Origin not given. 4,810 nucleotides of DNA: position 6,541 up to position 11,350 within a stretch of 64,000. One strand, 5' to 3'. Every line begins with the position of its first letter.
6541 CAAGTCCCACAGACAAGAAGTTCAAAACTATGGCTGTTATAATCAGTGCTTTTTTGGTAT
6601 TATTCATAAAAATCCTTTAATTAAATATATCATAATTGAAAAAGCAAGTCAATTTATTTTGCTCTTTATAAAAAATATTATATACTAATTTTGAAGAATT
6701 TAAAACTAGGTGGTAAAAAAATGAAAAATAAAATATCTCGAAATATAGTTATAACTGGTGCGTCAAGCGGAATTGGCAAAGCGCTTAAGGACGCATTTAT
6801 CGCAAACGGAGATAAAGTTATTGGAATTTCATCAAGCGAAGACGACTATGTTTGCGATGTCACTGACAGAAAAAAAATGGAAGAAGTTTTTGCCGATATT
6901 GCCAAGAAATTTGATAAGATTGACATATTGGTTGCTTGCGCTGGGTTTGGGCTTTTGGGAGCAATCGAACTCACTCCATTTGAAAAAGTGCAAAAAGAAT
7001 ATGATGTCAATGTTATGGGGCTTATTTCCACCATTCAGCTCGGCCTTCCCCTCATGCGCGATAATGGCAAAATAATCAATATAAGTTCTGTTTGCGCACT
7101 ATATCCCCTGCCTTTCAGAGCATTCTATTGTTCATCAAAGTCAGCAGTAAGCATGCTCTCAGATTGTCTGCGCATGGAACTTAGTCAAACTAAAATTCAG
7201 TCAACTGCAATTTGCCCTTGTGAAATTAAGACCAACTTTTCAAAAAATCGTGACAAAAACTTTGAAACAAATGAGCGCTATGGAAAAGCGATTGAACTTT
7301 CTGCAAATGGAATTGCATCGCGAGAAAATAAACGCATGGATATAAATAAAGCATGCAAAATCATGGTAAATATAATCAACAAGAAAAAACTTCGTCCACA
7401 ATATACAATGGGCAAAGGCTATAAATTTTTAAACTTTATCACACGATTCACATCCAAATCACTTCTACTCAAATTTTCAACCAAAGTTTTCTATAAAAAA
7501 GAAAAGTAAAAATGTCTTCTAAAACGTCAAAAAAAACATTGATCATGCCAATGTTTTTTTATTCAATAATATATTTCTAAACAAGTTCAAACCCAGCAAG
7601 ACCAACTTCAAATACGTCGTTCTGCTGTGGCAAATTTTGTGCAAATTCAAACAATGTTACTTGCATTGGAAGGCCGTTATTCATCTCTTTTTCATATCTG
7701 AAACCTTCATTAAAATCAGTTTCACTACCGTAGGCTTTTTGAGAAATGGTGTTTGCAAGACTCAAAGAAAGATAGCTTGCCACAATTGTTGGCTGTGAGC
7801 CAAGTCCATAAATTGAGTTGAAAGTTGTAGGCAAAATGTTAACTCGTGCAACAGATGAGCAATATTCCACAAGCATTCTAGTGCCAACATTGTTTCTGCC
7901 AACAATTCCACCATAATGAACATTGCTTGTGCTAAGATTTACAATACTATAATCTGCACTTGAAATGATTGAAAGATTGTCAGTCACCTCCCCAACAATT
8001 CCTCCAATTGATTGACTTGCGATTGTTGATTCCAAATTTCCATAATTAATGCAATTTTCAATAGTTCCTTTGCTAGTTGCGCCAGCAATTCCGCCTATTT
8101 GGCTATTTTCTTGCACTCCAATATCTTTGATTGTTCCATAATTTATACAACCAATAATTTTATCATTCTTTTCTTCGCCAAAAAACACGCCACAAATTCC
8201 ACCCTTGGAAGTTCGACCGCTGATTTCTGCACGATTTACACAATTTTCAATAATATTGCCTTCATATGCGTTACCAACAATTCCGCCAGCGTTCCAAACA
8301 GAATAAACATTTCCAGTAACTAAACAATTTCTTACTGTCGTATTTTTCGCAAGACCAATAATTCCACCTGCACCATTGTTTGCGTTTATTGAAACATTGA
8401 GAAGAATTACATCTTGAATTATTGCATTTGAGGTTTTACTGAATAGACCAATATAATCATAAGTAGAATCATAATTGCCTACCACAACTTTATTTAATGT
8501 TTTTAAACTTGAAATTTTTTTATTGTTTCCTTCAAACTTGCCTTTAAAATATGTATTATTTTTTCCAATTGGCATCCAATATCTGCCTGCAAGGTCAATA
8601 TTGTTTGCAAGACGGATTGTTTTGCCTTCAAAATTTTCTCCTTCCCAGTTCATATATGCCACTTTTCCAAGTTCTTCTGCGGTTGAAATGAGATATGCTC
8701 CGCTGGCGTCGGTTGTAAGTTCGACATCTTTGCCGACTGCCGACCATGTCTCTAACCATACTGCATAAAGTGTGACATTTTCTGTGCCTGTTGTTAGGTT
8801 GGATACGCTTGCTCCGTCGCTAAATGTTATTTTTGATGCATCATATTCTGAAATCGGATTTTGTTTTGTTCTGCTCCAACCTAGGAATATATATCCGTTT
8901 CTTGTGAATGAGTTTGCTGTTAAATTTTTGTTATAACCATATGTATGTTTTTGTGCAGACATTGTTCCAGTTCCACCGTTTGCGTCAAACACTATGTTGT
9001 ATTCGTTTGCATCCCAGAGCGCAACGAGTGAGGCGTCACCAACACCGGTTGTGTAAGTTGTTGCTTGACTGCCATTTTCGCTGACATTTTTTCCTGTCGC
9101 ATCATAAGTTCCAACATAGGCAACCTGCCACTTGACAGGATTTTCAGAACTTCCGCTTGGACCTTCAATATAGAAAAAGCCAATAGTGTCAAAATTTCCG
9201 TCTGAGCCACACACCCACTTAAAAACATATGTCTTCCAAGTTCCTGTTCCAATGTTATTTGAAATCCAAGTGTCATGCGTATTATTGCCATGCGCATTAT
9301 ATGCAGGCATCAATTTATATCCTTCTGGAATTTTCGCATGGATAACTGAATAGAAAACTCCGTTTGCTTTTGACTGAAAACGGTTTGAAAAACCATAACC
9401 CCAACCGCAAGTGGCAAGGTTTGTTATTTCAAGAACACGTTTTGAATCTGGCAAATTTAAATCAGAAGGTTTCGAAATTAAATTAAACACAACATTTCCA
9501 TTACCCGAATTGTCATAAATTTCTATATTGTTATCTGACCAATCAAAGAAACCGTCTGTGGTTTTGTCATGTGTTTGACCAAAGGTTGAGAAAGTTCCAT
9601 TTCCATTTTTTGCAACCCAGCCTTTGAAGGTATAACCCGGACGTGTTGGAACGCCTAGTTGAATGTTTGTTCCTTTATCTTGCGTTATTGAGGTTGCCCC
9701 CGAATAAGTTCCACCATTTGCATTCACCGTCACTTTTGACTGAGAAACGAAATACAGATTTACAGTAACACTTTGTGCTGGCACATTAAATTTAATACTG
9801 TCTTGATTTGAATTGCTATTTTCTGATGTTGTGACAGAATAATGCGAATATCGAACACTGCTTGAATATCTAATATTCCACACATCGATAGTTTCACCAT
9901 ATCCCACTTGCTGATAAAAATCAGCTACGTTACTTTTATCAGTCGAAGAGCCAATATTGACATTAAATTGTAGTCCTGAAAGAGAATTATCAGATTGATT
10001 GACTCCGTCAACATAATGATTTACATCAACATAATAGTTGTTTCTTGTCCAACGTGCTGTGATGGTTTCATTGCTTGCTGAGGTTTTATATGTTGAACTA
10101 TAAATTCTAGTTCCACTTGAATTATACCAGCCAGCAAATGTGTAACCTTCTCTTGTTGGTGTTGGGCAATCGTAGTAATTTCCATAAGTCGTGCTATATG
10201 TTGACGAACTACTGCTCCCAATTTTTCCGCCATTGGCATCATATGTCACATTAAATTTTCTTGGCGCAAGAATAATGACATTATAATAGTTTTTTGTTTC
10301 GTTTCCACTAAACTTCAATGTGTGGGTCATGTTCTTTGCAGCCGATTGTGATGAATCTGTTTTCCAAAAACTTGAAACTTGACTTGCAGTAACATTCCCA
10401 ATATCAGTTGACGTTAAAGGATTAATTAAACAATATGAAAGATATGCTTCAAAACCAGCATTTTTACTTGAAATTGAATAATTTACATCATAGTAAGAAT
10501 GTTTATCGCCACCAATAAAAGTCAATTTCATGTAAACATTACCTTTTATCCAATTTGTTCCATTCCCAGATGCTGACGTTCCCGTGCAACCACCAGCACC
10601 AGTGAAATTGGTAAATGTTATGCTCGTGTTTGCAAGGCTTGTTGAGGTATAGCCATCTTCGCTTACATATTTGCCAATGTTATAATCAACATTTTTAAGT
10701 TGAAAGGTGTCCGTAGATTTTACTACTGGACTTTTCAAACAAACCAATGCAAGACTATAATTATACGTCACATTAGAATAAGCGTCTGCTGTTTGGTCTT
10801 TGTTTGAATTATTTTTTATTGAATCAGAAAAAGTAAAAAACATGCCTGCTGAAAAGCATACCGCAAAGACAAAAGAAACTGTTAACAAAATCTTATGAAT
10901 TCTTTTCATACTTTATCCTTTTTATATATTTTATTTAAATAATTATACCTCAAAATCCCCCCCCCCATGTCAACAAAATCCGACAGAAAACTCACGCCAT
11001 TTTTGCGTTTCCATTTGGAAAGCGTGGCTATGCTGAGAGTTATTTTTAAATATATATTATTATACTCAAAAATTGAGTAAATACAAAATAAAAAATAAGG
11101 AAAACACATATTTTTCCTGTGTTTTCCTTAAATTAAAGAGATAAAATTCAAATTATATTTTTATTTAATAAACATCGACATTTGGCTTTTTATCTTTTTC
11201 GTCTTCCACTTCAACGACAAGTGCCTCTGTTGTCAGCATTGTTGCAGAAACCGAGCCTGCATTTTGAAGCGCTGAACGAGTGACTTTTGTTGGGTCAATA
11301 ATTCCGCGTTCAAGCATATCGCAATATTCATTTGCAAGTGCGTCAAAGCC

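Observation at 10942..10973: G10 homopolymer inside the promoter spacer of the 1110-aa surface-protein gene (predicted slipped-strand ON/OFF switch)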

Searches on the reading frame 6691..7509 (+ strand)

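Call 9: search_protein_families(library=pfam, proteins=[window:6691-7509:+])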
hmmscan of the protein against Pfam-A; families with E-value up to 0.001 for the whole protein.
window:6691-7509:+ (272 aa): 4 families
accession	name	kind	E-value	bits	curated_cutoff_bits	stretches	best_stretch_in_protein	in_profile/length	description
PF00106.31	adh_short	-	1.5e-40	139.2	26.6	1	18-189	2-192/195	short chain dehydrogenase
PF13561.12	adh_short_C2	-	3e-29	102.7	27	1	50-204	30-201/236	Enoyl-(Acyl carrier protein) reductase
PF08659.16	KR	-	1.9e-05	25.1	22.6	0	54-153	59-156/180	KR domain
PF01370.27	Epimerase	-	0.0002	21.3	20.9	1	19-85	1-73/240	NAD dependent epimerase/dehydratase family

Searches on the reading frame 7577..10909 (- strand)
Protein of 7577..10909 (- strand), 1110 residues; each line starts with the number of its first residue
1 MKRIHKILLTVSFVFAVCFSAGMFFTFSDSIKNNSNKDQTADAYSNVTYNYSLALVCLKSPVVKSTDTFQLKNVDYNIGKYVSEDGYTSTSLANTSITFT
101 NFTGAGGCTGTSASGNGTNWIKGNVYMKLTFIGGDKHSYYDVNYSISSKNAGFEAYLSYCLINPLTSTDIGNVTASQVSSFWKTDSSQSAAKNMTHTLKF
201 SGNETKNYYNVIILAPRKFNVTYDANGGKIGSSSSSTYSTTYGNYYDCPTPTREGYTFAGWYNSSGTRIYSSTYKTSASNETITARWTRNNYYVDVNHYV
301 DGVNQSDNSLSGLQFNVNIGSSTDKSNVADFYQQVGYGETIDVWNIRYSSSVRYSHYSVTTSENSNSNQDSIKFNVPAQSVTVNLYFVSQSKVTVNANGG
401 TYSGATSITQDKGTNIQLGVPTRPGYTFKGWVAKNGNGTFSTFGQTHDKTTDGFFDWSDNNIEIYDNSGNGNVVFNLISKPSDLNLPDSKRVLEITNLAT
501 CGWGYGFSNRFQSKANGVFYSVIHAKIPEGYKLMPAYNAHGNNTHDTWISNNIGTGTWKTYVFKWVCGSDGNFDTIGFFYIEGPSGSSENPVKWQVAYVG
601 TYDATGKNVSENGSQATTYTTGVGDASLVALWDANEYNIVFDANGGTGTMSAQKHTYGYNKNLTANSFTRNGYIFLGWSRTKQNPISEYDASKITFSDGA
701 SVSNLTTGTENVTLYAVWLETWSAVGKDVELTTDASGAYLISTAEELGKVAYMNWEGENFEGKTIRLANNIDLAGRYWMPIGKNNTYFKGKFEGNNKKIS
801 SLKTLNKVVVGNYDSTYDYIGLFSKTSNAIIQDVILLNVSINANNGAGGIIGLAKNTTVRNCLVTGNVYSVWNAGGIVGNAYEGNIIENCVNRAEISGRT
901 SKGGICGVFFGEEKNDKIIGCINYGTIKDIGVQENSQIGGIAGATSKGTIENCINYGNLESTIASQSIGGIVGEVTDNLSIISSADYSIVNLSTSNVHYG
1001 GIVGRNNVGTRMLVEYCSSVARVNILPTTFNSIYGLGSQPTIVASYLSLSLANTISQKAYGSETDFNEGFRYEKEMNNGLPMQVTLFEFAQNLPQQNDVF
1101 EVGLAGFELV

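Call 9: search_protein_families(library=pfam, proteins=[window:7577-10909:-])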
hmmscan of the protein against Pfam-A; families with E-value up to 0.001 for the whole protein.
window:7577-10909:- (1110 aa): 3 families
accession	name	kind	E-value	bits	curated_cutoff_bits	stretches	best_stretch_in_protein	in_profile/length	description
PF09479.16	Flg_new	-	1.4e-23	83.2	27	3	219-285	1-64/65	Listeria-Bacteroides repeat domain (List_Bact_rpt)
PF18998.6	Flg_new_2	-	2.5e-08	34.2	23.6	0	392-437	2-46/73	Divergent InlB B-repeat domain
PF07581.17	Glug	-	2e-06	28.2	20.5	0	935-953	2-21/28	The GLUG motif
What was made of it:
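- Checked: The spacer is 20 nt. The gene (7577-10909, minus strand) matches Pfam Flg_new (1.4e-23), Flg_new_2 and Glug (call 9).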

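Call 20: find_homologous_proteins(query=window:7577-10909:-)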
Query window:7577-10909:- (1110 aa): 1180 proteins with E <= 0.001 among 8000 candidates; the best 120 are listed.
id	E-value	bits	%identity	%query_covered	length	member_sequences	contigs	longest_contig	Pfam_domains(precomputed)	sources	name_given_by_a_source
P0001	0.0e+0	2495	100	100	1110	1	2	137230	PF09479.17,PF18998.7,PF07581.18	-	-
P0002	0.0e+0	1716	72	100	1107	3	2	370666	PF09479.17,PF18998.7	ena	-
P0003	1.2e-162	562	29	45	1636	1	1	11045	PF09479.17,PF18998.7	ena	-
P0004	6.3e-135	470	27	45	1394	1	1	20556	PF09479.17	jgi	jgi:uncharacterized repeat protein (TIGR02543 family)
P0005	3.0e-115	405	32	21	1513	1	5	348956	PF01016.25,PF09479.17,PF26835.1,PF18998.7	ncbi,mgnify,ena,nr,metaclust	ncbi:putative uncharacterized protein [Bacillus sp. CAG:988]|mgnify:CR=1 FL=1|nr:putative uncharacte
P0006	5.1e-114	401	28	42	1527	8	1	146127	PF01016.25,PF09479.17,PF18998.7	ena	-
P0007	9.5e-111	390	31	20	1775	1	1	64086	PF09479.17,PF18998.7,PF07866.18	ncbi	-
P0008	1.8e-110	389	27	41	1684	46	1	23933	PF01016.25,PF09479.17,PF07963.18,PF18998.7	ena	-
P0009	3.2e-110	388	27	41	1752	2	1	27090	PF01016.25,PF09479.17,PF07963.18,PF18998.7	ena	-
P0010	1.0e-109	386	28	46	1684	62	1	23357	PF09479.17,PF07963.18,PF18998.7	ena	-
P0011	8.9e-109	383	31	79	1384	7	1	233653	PF09479.17,PF18998.7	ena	-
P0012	2.6e-108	382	27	42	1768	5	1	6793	PF09479.17,PF18998.7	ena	-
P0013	9.6e-108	380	27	40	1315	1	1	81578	PF09479.17,PF18998.7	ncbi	-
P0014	2.2e-105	372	28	45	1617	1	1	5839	PF09479.17,PF18998.7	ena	-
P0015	1.6e-103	366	27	47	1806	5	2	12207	PF09479.17,PF18998.7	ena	-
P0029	1.1e-86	310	34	42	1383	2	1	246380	PF09479.17,PF18998.7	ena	-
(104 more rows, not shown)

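Call 21: find_encoding_contigs(protein=P0002, flank=3000, max_places=10)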
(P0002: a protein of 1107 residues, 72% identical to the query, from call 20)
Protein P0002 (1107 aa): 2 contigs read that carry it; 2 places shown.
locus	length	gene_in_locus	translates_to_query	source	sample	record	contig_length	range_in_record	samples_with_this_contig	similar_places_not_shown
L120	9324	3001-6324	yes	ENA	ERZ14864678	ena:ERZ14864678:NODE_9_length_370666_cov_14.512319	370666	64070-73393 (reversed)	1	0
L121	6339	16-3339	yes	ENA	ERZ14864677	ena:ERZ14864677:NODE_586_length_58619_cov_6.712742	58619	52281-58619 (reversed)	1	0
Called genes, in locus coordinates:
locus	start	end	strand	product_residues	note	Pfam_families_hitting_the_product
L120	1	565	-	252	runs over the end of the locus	-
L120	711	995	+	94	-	PF00166:Cpn10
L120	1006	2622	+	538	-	PF00118:Cpn60_TCP1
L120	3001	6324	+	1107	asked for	PF18998:Flg_new_2 (faint), PF09479:Flg_new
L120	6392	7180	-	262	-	PF00106:adh_short, PF13561:adh_short_C2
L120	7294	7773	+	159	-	-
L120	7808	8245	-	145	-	PF00383:dCMP_cyt_deam_1, PF14437:MafB19-deam, PF14439:Bd3614-deam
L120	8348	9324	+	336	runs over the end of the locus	PF02517:Rce1-like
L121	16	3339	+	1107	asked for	PF18998:Flg_new_2 (faint), PF09479:Flg_new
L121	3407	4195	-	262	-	PF00106:adh_short, PF13561:adh_short_C2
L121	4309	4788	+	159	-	-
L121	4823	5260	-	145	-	PF00383:dCMP_cyt_deam_1, PF14437:MafB19-deam, PF14439:Bd3614-deam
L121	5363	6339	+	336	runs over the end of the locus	PF02517:Rce1-like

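Call 22: find_encoding_contigs(protein=P0001, flank=1500, max_places=10)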
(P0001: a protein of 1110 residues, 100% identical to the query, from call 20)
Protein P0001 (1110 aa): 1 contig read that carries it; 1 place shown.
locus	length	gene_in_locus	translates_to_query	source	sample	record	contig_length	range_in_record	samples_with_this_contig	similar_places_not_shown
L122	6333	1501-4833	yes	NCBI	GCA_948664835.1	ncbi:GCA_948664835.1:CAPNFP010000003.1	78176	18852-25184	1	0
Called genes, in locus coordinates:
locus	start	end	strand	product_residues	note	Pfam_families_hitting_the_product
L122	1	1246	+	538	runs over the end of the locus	PF00118:Cpn60_TCP1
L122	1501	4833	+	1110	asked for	PF18998:Flg_new_2 (faint), PF09479:Flg_new, PF07581:Glug (faint)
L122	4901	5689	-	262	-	PF00106:adh_short, PF08659:KR (faint), PF13561:adh_short_C2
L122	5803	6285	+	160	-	-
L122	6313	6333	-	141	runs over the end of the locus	PF00383:dCMP_cyt_deam_1, PF14437:MafB19-deam, PF14439:Bd3614-deam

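Call 33: search_protein_families(library=ncbifam, proteins=[window:7577-10909:-], max_evalue=0.01)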
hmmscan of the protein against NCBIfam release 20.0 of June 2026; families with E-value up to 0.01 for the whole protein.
window:7577-10909:- (1110 aa): 1 family
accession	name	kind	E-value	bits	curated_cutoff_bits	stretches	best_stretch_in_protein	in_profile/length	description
TIGR02543.1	List_Bact_rpt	repeat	3.3e-12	46.5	20.95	1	251-290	1-43/44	TIGR02543 family repeat protein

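Call 56: find_encoding_contigs(protein=P0029, flank=2000, max_places=6)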
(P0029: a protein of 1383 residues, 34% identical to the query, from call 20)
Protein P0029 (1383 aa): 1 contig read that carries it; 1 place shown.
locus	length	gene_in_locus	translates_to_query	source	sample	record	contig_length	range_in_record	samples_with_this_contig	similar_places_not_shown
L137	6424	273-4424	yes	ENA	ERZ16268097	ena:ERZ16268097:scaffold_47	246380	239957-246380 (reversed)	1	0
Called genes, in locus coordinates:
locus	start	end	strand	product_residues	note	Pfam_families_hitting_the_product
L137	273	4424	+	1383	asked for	PF18998:Flg_new_2 (faint), PF09479:Flg_new (weak)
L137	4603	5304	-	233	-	PF20260:PUA_4, PF04452:Methyltrans_RNA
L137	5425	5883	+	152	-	PF13240:Zn_Ribbon_1 (weak)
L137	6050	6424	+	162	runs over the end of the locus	-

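Call 59: find_encoding_contigs(protein=P0011, flank=2000, max_places=10)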
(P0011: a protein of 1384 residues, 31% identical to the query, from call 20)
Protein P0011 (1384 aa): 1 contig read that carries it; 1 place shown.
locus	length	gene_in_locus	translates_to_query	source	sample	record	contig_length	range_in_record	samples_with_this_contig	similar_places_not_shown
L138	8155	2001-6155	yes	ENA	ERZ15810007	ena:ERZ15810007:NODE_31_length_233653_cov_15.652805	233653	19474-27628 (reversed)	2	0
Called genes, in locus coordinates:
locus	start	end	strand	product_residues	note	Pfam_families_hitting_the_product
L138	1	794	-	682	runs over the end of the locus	PF00724:Oxidored_FMN, PF07992:Pyr_redox_2, PF00070:Pyr_redox (weak), PF00890:FAD_binding_2 (faint), PF13738:Pyr_redox_3, PF13434:Lys_Orn_oxgnase (weak), PF07992:Pyr_redox_2, PF00070:Pyr_redox (weak), +4 more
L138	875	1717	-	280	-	PF01522:Polysacc_deac_1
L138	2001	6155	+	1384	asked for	PF09479:Flg_new, PF18998:Flg_new_2 (faint), PF09479:Flg_new (weak)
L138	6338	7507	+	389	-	PF08495:FIST, PF10442:FIST_C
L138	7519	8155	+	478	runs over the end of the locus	PF00171:Aldedh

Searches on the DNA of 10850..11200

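Call 49: search_rna_families(source=window, start=10850, end=11200, threshold=evalue, max_evalue=10)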
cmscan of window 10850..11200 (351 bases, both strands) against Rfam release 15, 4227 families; matches with E-value up to 10: 7.
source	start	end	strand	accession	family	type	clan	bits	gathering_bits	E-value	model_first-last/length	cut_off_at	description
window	11084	11133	-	RF03118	gCoV-5UTR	Cis-reg;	CL00116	22.9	124.9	0.29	1-200/200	no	Gammacoronavirus 5'UTR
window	11026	11135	-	RF00414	SNORA22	Gene; snRNA; snoRNA; HACA-box;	-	21.2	80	0.17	1-134/134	no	Small nucleolar RNA SNORA22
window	11054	11123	+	RF02075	STnc230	Gene; sRNA;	-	18.9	50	2.5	1-83/83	no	Enterobacterial sRNA STnc230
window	11072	11130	+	RF02495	ohsC_RNA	Gene; antitoxin;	-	18.3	50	2.5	1-77/77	no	Oppression of Hydrophobic ORF by sRNA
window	11092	11134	-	RF04134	MIR7504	Gene; miRNA;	-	16.7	83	3.3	1-124/124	no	MIR7504 microRNA precursor family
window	11097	11129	+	RF04120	MIR5998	Gene; miRNA;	-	14.4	180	1.2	1-173/173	no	MIR5998 microRNA precursor family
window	11099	11127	+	RF00209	IRES_Pesti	Cis-reg; IRES;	CL00017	8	180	5.4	1-29/380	no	Pestivirus internal ribosome entry site (IRES) including 5'UTR SLI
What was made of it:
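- On Known cis-regulatory RNA (Rfam): The cassette gives only chance-level hits at E of 0.17 or higher (call 49).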
